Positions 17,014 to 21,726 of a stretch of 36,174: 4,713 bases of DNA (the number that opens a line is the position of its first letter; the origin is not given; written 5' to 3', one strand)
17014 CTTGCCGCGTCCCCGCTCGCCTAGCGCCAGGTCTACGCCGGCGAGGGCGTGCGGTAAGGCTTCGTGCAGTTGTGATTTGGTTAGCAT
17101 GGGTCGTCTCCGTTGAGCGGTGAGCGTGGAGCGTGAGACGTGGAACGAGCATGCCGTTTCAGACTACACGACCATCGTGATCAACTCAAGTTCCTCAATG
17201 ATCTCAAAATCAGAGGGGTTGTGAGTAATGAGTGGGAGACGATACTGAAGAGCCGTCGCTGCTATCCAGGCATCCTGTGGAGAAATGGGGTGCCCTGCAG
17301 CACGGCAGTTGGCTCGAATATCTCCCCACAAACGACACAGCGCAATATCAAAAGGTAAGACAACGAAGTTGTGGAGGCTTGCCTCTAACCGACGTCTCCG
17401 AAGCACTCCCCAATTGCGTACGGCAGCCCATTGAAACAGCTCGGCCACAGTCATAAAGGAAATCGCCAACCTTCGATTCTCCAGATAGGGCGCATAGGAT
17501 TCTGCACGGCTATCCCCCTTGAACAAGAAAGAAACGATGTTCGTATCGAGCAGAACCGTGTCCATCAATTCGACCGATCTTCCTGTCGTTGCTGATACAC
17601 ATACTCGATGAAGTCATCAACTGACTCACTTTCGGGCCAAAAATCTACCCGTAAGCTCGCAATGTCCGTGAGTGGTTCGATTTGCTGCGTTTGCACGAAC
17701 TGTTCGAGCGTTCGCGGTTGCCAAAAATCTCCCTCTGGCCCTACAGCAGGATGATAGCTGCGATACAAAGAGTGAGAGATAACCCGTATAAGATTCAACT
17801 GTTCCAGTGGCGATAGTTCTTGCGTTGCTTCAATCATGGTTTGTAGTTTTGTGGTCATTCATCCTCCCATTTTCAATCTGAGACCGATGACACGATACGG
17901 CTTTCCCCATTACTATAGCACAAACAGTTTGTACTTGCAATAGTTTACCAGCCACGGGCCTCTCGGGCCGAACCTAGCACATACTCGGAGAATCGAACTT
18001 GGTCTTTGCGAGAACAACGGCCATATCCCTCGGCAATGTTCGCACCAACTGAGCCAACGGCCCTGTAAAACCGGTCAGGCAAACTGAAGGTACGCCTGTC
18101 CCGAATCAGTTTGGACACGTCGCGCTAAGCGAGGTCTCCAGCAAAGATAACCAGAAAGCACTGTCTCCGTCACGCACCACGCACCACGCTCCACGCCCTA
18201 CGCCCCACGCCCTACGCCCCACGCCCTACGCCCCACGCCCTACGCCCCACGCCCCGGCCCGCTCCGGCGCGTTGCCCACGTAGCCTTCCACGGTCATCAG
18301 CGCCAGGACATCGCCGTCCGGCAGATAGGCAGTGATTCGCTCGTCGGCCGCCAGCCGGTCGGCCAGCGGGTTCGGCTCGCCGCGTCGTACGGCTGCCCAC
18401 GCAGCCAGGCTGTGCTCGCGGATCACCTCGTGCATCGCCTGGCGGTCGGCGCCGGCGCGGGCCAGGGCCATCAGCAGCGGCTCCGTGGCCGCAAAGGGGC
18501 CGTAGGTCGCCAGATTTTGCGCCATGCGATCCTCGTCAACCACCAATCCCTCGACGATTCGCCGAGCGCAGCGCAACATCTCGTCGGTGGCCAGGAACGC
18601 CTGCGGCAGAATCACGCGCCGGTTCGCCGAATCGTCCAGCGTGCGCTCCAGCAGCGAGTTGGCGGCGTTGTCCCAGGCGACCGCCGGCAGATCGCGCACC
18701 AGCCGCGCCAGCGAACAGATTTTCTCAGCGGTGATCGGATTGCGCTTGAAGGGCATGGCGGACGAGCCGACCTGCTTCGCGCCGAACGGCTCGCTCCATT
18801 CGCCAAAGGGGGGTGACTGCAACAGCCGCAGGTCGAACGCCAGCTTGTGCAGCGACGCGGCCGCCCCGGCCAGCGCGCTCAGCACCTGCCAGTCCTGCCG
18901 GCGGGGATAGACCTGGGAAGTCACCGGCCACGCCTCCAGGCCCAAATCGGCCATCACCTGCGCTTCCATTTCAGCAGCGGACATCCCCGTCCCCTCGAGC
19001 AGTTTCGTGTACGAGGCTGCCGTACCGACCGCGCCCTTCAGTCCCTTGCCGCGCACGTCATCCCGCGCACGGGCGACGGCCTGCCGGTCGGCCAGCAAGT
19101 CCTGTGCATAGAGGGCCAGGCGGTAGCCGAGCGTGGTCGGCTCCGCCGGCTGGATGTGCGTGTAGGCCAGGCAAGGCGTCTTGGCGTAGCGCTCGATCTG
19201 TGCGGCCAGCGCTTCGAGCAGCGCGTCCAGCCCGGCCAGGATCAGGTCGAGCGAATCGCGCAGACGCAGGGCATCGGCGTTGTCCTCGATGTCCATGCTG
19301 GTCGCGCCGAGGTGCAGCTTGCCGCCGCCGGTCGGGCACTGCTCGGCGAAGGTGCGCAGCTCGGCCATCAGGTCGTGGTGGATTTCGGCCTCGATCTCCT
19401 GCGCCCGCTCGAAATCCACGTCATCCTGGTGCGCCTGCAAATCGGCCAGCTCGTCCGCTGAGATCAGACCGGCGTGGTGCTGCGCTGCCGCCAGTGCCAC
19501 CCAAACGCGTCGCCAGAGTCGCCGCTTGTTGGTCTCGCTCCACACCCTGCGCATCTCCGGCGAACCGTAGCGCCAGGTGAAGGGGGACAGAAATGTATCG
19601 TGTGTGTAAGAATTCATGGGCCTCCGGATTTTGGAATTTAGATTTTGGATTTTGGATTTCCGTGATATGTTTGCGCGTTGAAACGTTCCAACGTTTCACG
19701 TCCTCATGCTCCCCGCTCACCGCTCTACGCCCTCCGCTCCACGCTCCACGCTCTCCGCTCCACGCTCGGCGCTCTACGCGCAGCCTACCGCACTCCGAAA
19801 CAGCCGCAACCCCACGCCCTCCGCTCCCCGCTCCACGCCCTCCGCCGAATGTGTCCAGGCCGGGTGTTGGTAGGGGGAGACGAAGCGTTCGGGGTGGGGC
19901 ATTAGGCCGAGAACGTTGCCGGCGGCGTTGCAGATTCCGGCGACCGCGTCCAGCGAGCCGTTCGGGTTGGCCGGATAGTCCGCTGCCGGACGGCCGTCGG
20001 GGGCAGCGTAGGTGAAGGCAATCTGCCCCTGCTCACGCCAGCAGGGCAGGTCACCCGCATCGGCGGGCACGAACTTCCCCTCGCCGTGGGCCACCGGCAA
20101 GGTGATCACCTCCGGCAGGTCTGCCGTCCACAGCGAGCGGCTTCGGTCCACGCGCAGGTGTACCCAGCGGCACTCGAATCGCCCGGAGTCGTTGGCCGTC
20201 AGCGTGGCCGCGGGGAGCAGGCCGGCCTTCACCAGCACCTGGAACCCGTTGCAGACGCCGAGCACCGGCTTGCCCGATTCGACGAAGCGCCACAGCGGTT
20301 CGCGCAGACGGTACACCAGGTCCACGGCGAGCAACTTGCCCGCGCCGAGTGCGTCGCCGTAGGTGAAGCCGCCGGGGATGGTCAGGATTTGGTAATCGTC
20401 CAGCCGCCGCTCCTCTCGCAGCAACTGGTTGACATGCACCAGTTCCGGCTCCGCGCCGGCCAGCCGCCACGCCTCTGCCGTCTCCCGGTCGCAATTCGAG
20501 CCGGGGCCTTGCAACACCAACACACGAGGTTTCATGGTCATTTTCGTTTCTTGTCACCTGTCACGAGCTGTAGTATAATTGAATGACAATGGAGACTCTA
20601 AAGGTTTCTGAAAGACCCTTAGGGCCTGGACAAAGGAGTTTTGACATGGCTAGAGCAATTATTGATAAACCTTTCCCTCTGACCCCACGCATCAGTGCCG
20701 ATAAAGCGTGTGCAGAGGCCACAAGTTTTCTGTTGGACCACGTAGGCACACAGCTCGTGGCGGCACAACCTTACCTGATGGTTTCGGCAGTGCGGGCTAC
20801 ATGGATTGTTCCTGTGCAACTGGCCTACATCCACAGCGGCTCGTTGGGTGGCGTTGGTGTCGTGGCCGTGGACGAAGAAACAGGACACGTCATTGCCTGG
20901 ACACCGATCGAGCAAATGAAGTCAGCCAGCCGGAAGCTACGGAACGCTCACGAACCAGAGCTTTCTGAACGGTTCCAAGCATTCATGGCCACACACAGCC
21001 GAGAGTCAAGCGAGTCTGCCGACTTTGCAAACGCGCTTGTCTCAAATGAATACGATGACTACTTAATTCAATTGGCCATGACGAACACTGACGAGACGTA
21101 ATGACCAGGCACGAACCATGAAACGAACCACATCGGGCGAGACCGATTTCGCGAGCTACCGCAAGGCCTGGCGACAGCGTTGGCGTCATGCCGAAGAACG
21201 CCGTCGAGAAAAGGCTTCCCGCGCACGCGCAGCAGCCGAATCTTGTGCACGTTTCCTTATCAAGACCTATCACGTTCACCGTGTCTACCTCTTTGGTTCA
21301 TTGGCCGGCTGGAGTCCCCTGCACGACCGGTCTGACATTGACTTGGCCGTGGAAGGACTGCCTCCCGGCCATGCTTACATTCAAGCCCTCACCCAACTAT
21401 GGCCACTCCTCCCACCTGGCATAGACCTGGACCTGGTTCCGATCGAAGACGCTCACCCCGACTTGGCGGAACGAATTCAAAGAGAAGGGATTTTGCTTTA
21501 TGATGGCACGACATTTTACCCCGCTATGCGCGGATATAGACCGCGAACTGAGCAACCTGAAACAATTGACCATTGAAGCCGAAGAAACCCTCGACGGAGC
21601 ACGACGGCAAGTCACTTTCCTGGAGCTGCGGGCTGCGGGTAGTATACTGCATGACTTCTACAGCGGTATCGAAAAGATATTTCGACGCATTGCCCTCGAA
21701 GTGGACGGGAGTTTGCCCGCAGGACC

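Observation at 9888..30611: Intergenic spacers are built almost entirely from in-register heptanucleotide arrays with a conserved order of sub-families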

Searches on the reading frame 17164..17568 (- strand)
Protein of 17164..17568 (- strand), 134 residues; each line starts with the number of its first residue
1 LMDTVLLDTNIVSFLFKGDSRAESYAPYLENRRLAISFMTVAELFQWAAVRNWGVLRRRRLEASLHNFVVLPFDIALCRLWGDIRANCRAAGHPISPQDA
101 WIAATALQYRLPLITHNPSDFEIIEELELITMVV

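Call 14: search_protein_families(library=pfam, proteins=[window:17164-17568:-])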
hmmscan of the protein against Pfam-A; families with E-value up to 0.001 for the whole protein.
window:17164-17568:- (134 aa): 1 family
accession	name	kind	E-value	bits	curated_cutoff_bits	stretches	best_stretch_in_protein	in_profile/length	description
PF01850.27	PIN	-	3.3e-16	60.4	23.6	1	5-118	1-112/120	PIN domain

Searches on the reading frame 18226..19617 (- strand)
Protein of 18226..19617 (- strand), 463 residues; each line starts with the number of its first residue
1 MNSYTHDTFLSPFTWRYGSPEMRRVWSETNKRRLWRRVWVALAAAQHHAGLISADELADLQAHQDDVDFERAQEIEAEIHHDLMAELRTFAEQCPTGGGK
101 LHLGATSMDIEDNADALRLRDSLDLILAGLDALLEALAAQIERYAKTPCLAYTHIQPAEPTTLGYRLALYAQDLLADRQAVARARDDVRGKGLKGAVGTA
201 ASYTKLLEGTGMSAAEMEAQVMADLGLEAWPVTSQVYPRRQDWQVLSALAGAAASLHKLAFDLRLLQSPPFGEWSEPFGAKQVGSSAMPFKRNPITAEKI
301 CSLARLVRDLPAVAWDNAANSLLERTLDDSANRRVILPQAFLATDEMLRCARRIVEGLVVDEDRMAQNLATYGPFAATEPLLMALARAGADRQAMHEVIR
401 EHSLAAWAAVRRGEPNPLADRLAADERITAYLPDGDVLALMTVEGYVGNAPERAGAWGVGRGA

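Call 15: search_protein_families(library=pfam, proteins=[window:18226-19617:-])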
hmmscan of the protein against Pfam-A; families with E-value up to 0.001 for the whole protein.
window:18226-19617:- (463 aa): 2 families
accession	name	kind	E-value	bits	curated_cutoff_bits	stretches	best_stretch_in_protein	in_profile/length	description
PF00206.25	Lyase_1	-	2e-35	123.1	27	1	22-305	10-308/312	Lyase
PF10397.14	ADSL_C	-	1.4e-19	70.7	32.7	1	374-452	1-74/79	Adenylosuccinate lyase C-terminus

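Call 18: find_related_loci(query=window:18226-19617:-, collection=genome_contigs, flank=10000)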
Query window:18226-19617:- (463 aa) in genome_contigs; peptide patterns used: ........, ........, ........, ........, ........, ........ (x = any residue, [..] = any of these).
599 stretches matched a pattern (row limit reached: there are more); 573 encode a relative of the query (tblastn E <= 1e-3); the best 80 are kept; 80 distinct loci.
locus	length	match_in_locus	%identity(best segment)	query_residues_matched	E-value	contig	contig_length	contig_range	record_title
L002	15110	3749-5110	95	1-454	0e+0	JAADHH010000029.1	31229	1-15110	MAG: Chloroflexota bacterium isolate M_MetaBat.175 contig-127_11959, whole genome shotgun sequence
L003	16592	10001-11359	68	4-456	0e+0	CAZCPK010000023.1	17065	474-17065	MAG TPA_asm: uncultured Anaerolineales bacterium isolate SRP141376_co2_268 genome assembly, contig: NODE_6780_length_170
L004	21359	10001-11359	66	2-454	0e+0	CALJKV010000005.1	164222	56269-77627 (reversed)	MAG TPA_asm: uncultured Chloroflexi bacterium isolate SRR6227243_bin.47_CONCOCT_v1.1_MAG genome assembly, contig: ERZ795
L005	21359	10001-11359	66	2-454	0e+0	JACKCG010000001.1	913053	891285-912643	MAG: Anaerolineaceae bacterium isolate HK-STAS-CHLO-41 HK-STAS-CHLO-41_1, whole genome shotgun sequence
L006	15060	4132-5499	67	2-457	0e+0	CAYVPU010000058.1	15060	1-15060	MAG TPA_asm: uncultured Anaerolineae bacterium isolate binchicken_co97_394 genome assembly, contig: NODE_15985_length_15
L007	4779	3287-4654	66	1-454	0e+0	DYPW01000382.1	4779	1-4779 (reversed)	MAG TPA_asm: Caldilinea aerophila isolate SulCav_GS10_10_44_43 SulCav_GS10_10_36205_length_4779_cov_16_827688, whole gen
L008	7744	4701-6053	67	3-454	0e+0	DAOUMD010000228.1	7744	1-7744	MAG TPA_asm: Anaerolineae bacterium isolate W31_78 k127_499076, whole genome shotgun sequence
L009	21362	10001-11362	63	1-454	0e+0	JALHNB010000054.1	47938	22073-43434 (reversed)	MAG: Anaerolineae bacterium isolate Bin_50_3 c_000000003639, whole genome shotgun sequence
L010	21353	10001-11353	65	4-454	0e+0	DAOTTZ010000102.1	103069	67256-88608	MAG TPA_asm: Anaerolineae bacterium isolate F14_31 k111_4174424, whole genome shotgun sequence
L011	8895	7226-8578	67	3-453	0e+0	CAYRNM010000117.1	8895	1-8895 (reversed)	MAG TPA_asm: uncultured Anaerolineae bacterium isolate SRP098346_co1_12 genome assembly, contig: NODE_10469_length_8895_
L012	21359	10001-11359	67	4-456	0e+0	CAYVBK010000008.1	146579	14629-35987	MAG TPA_asm: uncultured Anaerolineae bacterium isolate binchicken_co44_225 genome assembly, contig: NODE_162_length_1465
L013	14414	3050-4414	66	1-455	0e+0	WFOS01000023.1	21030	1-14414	MAG: Ardenticatena sp. isolate S012_161 k151_168740, whole genome shotgun sequence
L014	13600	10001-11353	65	4-454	0e+0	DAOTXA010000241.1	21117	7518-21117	MAG TPA_asm: Anaerolineae bacterium isolate H18_201 k95_2777355, whole genome shotgun sequence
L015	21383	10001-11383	66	2-454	0e+0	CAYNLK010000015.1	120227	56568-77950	MAG TPA_asm: uncultured Caldilineaceae bacterium isolate binchicken_co44_236 genome assembly, contig: NODE_269_length_12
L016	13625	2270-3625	64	3-454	0e+0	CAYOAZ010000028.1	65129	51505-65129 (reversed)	MAG TPA_asm: uncultured Anaerolineae bacterium isolate binchicken_co219_180 genome assembly, contig: k141_157816, whole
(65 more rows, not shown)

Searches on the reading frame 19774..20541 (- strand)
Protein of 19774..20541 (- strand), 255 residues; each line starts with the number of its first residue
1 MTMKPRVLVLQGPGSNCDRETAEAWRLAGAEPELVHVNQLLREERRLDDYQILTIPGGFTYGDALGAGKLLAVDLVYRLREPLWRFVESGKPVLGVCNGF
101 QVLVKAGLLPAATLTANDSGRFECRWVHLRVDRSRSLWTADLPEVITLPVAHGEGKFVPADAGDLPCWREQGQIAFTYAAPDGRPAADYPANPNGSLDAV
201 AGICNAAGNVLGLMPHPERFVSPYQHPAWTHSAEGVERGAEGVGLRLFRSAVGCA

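Call 15: search_protein_families(library=pfam, proteins=[window:19774-20541:-])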
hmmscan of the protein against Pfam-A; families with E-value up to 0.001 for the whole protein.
window:19774-20541:- (255 aa): 4 families
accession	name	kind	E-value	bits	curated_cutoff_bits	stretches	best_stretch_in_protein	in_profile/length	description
PF13507.12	GATase_5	-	6e-75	252.1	27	1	4-252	1-257/260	CobB/CobQ-like glutamine amidotransferase domain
PF01965.30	DJ-1_PfpI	-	3.6e-07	30.6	26.6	1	44-121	56-125/165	DJ-1/PfpI family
PF07685.20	GATase_3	-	6.9e-05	23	27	1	42-105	31-90/196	CobB/CobQ-like glutamine amidotransferase domain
PF00117.34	GATase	-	0.00022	21.4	22.8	1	23-106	15-88/190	Glutamine amidotransferase class-I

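Call 43: find_encoding_contigs(protein=window:19774-20541:-, flank=3000, max_places=10)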
Protein window:19774-20541:- (255 aa): 2 contigs read that carry it; 2 places shown.
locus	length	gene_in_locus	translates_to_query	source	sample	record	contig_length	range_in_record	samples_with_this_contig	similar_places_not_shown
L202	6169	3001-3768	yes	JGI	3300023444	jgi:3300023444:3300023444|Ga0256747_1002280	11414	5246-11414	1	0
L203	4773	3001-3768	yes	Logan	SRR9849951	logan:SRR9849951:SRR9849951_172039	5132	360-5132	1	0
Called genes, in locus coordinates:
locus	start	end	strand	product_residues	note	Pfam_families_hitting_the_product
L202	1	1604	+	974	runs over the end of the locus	PF02700:PurS, PF18072:FGAR-AT_linker, PF00586:AIRS, PF02769:AIRS_C, PF00586:AIRS (weak), PF02769:AIRS_C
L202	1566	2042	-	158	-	PF20797:HepT-like_2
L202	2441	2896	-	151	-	-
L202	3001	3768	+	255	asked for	PF13507:GATase_5, PF01965:DJ-1_PfpI (weak)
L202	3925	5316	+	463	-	PF00206:Lyase_1, PF10397:ADSL_C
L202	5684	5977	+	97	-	-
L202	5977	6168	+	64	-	?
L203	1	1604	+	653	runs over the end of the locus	?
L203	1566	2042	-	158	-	PF20797:HepT-like_2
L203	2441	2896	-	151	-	-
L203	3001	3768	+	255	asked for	PF13507:GATase_5, PF01965:DJ-1_PfpI (weak)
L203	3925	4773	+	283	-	?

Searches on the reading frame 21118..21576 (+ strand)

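Call 15: search_protein_families(library=pfam, proteins=[window:21118-21576:+])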
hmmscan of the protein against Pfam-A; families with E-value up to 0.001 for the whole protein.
window:21118-21576:+ (152 aa): 1 family
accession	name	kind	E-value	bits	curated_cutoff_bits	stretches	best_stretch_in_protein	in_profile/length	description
PF18765.7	Polbeta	-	1.8e-09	38.1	26.9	1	43-129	3-89/93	Polymerase beta, Nucleotidyltransferase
